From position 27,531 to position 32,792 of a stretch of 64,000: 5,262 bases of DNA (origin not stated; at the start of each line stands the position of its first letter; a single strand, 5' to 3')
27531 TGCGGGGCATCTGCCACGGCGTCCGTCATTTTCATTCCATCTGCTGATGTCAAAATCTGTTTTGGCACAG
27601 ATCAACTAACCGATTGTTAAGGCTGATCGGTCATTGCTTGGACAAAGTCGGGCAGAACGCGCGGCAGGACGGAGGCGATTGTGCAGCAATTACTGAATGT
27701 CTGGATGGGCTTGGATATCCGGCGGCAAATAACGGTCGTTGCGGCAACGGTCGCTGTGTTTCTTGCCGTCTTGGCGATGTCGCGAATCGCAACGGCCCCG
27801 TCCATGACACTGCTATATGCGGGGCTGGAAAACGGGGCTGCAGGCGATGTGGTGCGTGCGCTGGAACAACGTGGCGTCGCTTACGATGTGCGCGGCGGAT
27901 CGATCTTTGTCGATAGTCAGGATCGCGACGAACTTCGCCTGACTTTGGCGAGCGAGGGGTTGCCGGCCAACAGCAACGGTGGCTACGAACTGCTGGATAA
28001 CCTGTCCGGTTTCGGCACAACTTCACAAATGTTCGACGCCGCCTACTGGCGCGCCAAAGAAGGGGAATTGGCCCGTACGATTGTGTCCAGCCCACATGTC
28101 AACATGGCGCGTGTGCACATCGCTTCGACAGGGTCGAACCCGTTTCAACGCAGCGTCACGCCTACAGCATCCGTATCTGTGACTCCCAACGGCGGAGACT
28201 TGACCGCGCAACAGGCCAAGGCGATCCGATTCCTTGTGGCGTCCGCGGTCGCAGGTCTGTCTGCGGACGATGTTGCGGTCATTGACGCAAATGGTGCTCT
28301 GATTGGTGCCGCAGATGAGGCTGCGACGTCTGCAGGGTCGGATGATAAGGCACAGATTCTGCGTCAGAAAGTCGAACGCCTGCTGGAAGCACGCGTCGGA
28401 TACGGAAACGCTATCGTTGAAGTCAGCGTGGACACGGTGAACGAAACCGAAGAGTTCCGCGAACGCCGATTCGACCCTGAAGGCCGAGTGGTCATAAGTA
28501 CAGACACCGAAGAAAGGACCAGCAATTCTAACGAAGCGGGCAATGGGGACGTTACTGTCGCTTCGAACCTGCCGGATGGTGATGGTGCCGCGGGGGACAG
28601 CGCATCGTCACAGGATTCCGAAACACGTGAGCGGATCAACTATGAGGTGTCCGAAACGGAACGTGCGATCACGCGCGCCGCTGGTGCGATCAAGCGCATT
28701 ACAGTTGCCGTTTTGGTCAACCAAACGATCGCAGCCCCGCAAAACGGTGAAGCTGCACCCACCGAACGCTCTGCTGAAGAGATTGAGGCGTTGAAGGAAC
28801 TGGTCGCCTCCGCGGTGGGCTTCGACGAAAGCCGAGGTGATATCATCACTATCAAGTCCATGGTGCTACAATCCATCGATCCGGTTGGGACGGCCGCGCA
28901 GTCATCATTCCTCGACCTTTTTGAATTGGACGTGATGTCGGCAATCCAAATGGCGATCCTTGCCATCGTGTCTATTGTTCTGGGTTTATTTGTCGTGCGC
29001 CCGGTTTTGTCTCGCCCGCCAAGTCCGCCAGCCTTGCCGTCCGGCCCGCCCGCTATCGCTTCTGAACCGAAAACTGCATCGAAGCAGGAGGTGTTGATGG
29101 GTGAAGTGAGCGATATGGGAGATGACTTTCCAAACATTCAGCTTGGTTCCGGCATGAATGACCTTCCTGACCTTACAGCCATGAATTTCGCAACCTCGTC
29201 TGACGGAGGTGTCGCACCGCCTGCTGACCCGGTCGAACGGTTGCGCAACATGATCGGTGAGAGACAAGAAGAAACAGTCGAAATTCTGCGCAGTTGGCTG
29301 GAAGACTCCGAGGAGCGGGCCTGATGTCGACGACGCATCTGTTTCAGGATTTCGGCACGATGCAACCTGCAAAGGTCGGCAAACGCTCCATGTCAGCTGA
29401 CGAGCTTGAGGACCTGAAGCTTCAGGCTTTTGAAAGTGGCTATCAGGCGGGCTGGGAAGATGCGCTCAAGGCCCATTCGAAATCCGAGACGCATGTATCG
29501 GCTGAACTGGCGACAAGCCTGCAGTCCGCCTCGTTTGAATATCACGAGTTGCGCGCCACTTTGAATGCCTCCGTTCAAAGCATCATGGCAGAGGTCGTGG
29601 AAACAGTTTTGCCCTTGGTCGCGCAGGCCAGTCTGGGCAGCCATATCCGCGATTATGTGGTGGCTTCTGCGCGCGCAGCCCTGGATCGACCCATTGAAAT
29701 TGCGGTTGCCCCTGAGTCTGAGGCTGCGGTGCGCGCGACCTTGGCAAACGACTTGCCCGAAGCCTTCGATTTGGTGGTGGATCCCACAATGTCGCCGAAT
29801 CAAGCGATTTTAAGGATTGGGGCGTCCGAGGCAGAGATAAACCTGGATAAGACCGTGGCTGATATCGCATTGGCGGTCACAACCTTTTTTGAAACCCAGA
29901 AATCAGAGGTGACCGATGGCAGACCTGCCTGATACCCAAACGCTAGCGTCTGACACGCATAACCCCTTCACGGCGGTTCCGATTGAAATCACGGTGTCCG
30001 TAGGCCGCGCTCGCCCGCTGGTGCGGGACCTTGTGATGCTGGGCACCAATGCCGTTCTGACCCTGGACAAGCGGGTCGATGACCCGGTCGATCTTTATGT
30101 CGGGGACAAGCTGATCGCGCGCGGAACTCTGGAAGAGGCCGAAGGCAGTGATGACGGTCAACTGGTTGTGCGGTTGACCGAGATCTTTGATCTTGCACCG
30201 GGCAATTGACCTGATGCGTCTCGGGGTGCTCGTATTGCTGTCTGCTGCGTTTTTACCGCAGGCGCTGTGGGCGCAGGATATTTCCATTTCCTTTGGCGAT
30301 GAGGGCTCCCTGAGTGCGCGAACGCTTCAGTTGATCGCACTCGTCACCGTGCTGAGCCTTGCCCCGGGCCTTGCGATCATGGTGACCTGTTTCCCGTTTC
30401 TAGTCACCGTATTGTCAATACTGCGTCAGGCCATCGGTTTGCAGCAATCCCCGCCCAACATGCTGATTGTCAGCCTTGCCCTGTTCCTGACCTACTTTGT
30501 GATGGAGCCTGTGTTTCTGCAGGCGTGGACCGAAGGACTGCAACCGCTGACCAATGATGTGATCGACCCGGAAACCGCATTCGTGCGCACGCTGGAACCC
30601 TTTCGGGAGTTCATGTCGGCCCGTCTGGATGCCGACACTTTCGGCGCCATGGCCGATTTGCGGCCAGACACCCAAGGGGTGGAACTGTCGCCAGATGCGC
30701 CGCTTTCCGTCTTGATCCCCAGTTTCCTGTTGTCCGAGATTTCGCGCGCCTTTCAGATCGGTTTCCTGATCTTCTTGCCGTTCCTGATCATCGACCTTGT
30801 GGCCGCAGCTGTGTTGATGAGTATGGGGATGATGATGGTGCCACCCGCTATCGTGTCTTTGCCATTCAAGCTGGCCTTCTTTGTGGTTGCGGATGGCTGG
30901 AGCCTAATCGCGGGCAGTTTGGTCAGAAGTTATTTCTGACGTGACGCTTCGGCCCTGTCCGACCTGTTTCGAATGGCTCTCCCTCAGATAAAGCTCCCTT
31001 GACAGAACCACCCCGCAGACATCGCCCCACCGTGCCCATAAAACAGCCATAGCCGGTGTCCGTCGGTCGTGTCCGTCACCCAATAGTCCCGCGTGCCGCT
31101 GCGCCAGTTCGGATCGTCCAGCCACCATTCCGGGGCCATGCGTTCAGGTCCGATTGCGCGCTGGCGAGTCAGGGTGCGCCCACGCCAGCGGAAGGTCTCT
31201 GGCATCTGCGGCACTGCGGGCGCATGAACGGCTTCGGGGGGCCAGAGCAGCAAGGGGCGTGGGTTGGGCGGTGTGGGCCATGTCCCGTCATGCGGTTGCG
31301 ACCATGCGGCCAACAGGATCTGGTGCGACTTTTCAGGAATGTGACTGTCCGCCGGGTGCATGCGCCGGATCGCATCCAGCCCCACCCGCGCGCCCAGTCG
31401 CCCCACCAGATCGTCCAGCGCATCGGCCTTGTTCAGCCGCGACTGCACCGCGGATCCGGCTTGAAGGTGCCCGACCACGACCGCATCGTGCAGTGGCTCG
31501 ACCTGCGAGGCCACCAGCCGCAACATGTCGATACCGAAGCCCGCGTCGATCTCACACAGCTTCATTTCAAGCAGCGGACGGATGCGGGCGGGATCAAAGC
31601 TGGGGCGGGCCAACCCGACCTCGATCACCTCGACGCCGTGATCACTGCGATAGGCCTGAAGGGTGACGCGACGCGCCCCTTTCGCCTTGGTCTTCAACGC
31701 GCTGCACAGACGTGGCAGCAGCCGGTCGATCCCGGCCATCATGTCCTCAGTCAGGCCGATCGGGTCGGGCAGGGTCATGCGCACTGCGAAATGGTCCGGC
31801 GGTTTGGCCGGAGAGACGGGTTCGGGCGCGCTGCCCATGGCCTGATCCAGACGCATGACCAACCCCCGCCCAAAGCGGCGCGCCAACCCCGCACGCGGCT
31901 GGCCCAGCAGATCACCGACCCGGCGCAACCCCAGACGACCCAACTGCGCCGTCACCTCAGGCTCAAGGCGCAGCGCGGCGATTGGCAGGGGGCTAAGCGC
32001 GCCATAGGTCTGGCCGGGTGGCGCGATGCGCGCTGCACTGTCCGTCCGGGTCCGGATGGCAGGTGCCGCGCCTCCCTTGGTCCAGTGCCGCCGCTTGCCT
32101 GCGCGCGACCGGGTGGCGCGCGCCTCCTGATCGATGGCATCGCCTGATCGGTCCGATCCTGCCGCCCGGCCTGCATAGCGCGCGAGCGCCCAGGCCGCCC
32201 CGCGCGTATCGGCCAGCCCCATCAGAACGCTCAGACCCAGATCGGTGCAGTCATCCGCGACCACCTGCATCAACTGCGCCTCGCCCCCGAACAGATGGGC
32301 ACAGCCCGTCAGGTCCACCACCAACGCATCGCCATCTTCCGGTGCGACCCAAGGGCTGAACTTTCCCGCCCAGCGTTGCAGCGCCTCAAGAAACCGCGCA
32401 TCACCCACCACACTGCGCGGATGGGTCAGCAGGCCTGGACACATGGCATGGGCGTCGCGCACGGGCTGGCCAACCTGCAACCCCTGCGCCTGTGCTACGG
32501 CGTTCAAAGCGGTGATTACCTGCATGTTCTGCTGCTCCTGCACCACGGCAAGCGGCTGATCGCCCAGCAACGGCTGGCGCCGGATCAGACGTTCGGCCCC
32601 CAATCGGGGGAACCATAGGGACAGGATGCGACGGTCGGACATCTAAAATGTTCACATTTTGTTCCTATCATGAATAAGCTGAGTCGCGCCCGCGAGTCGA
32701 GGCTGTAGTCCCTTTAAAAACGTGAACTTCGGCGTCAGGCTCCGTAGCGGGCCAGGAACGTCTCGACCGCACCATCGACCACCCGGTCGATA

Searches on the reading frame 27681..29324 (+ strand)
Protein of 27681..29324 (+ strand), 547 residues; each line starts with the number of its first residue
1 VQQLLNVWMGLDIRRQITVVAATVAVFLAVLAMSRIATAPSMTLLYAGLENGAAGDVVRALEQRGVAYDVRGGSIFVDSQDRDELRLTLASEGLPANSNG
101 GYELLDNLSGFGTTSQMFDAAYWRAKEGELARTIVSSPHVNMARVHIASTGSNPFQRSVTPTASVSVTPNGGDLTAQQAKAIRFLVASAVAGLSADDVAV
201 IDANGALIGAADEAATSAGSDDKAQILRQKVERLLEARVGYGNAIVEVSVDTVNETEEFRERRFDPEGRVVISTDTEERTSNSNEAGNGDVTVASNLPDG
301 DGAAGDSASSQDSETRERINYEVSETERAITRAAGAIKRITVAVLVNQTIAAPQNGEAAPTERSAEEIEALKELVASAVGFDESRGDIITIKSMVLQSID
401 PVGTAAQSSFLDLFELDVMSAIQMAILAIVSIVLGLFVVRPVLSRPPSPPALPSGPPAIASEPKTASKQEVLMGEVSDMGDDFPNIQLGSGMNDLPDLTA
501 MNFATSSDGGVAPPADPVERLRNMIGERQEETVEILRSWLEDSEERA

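Call 3: search_protein_families(library=pfam, proteins=[window:27681-29324:+], max_evalue=0.01)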
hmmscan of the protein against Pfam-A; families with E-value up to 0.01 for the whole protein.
window:27681-29324:+ (547 aa): 2 families
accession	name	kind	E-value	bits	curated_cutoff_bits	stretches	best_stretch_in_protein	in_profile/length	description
PF01514.23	YscJ_FliF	-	3.8e-49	167.4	24.4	1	38-208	2-177/179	Secretory protein of YscJ/FliF family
PF08345.17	YscJ_FliF_C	-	6.8e-34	117.9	23.8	1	235-394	1-145/147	Flagellar M-ring protein C-terminal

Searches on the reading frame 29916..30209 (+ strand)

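Call 3: search_protein_families(library=pfam, proteins=[window:29916-30209:+], max_evalue=0.01)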
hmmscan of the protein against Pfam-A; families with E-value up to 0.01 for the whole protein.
window:29916-30209:+ (97 aa): 1 family
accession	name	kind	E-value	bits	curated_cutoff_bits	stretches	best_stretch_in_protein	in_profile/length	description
PF01052.25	FliMN_C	-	3.5e-16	59.3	23.8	1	20-91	5-72/73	Type III flagellar switch regulator (C-ring) FliN C-term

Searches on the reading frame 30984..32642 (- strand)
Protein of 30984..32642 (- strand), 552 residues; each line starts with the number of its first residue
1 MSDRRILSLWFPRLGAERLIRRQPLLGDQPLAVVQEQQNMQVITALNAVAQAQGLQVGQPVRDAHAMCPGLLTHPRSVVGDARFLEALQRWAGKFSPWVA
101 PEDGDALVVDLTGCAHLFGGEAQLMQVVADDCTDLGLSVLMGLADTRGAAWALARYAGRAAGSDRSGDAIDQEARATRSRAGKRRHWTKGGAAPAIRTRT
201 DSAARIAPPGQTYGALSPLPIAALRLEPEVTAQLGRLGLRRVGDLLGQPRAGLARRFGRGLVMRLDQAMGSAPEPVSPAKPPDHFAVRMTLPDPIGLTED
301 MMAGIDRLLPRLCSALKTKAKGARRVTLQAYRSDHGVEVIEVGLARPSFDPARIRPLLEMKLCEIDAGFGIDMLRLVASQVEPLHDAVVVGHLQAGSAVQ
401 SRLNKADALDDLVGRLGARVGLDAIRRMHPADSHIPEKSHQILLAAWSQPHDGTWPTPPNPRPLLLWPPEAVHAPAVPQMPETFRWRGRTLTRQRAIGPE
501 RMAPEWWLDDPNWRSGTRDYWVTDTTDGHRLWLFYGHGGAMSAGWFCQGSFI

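Call 69: search_protein_families(library=pfam, proteins=[window:30984-32642:-], max_evalue=0.0001)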
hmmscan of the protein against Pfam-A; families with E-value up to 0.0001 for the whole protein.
window:30984-32642:- (552 aa): 1 family
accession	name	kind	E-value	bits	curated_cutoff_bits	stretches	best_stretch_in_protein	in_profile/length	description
PF00817.25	IMS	-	1.3e-18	67.7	23.2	1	19-153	11-146/148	impB/mucB/samB family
